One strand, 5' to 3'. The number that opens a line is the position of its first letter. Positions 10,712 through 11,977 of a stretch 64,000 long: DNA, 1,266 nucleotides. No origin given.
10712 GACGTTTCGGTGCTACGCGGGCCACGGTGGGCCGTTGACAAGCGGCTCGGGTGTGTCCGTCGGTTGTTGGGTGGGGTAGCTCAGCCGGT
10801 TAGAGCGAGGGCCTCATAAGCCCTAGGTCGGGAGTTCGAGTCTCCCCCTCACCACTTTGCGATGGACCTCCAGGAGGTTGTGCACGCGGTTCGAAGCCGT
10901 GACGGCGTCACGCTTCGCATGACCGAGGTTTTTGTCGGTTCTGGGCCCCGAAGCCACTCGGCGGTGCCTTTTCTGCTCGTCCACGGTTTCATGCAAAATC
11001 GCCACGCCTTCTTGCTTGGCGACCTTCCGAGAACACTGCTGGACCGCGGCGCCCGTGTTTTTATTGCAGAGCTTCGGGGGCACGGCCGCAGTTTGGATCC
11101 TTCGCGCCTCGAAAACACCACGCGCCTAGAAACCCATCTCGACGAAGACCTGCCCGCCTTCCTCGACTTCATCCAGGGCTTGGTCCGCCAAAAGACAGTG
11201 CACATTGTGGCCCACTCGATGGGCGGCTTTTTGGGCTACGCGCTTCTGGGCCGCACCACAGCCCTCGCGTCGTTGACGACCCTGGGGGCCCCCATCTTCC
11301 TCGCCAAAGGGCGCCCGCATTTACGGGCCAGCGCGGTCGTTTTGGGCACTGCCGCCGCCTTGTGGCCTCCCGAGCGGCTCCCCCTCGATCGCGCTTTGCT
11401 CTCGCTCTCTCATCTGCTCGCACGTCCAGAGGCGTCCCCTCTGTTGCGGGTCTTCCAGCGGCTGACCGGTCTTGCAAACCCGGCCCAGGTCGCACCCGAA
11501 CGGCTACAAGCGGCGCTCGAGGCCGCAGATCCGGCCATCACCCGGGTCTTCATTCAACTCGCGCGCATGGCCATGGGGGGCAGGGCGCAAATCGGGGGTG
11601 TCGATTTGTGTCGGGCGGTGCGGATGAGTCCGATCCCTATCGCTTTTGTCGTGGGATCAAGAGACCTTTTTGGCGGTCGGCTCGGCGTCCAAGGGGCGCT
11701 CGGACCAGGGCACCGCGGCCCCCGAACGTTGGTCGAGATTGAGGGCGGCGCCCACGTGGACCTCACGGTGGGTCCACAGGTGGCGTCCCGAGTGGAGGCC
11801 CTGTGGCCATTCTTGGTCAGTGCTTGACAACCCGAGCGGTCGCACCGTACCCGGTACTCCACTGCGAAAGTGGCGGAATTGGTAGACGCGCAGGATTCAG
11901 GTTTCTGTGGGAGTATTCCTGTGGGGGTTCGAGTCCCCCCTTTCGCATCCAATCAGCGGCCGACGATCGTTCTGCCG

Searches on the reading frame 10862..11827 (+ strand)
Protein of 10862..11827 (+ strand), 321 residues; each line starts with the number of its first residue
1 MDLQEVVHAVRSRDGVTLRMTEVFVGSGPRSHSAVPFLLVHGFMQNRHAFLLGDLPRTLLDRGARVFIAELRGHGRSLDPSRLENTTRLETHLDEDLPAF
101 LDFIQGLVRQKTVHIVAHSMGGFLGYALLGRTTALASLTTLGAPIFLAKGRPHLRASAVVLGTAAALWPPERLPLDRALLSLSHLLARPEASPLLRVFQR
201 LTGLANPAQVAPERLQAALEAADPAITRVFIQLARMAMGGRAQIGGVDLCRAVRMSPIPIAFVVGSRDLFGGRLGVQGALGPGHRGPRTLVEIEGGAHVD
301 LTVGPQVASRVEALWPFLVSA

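Call 11: search_protein_families(library=pfam, proteins=[window:10862-11827:+], max_evalue=0.01)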
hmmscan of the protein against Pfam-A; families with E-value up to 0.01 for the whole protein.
window:10862-11827:+ (321 aa): 3 families
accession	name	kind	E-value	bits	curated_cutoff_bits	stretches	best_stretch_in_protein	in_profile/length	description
PF00561.26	Abhydrolase_1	-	1.5e-14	54.7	25.8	1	36-144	2-106/245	alpha/beta hydrolase fold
PF12697.13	Abhydrolase_6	-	2.7e-13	51.5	26.3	1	38-299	2-205/217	Alpha/beta hydrolase family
PF12146.15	Hydrolase_4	-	1e-10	41.8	27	1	38-170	8-139/239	Serine aminopeptidase, S33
